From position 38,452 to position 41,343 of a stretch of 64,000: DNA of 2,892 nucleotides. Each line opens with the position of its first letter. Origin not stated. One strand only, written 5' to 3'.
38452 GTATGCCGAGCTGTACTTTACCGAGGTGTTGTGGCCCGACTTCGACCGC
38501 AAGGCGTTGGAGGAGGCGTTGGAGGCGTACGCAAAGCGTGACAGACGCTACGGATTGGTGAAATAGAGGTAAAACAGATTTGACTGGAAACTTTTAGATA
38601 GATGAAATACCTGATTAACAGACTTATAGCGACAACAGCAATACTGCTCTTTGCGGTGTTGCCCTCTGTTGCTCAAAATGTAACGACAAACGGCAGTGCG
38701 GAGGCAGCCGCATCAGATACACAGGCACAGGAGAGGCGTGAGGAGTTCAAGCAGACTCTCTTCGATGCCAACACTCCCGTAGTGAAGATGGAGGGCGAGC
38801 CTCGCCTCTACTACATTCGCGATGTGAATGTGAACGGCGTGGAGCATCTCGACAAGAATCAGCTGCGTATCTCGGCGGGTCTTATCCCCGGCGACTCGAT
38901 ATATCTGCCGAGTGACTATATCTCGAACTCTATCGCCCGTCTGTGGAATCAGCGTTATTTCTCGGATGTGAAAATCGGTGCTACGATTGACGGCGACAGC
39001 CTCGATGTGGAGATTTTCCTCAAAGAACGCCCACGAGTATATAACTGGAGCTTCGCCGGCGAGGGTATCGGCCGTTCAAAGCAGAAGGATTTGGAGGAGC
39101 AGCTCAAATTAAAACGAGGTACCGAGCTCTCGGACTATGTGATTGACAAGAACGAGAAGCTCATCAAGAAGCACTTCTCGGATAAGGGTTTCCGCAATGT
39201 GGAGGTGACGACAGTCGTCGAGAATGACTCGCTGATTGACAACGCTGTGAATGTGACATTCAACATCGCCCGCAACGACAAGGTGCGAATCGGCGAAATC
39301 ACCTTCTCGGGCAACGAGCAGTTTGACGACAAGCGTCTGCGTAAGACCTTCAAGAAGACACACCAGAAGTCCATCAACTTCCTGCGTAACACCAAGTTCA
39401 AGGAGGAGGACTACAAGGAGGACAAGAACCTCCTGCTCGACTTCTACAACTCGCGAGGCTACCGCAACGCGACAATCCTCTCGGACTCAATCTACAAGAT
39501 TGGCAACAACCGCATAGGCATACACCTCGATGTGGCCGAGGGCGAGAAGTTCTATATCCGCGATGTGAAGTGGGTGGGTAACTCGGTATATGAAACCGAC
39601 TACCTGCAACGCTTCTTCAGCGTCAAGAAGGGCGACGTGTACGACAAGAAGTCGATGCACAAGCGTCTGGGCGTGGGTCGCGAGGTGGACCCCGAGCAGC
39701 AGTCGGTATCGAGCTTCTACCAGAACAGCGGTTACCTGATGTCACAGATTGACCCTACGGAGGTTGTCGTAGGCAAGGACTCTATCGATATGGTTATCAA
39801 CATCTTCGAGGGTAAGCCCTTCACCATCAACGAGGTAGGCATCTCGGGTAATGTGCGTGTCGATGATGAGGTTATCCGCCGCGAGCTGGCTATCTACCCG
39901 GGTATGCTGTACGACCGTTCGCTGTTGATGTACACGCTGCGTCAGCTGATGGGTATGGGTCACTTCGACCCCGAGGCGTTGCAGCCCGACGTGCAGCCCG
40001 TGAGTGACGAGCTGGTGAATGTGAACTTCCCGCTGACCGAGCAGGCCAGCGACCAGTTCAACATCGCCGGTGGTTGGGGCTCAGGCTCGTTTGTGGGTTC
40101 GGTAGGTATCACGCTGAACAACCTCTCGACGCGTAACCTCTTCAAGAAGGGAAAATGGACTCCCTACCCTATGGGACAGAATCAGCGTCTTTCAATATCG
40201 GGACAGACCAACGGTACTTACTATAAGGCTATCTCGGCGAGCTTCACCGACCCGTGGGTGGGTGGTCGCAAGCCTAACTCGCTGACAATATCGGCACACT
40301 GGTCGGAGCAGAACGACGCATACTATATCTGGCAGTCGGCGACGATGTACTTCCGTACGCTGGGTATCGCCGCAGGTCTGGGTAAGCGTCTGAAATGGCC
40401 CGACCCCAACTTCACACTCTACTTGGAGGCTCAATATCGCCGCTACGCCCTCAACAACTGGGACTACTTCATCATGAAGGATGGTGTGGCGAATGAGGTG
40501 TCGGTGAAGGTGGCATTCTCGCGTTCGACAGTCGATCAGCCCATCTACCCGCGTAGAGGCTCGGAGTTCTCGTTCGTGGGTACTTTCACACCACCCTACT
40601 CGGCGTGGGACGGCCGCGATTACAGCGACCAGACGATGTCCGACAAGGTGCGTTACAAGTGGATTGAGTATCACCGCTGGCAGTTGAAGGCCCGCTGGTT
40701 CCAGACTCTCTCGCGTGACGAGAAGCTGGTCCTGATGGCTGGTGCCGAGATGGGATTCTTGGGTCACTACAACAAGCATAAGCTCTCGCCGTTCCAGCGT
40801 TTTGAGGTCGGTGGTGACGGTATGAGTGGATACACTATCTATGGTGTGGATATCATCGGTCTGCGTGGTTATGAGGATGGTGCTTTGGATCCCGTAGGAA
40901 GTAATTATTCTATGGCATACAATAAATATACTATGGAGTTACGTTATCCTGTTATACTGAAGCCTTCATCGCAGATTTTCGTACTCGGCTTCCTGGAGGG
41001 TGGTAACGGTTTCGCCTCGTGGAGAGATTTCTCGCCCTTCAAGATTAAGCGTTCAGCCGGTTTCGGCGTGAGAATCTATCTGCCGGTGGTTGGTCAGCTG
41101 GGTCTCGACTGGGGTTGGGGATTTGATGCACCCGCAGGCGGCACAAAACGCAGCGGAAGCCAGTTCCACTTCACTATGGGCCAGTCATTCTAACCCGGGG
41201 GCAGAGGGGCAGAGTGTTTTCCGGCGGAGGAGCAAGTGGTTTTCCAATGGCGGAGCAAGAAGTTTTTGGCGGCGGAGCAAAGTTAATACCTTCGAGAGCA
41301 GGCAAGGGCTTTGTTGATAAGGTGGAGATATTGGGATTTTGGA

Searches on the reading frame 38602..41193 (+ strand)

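Call 62: search_protein_families(library=pfam, proteins=[window:38602-41193:+], max_evalue=0.00001)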
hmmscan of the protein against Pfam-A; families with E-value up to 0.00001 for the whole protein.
window:38602-41193:+ (863 aa): 3 families
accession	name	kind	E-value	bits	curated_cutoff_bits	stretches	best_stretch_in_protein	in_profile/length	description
PF07244.20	POTRA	-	7.2e-44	148.8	21.3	3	228-314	1-79/79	Surface antigen variable number repeat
PF01103.29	Omp85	-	9.3e-29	101.4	24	1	525-863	4-325/325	Omp85 superfamily domain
PF08478.15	POTRA_1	-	4.1e-06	27.4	23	0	407-434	1-28/69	POTRA domain, FtsQ-type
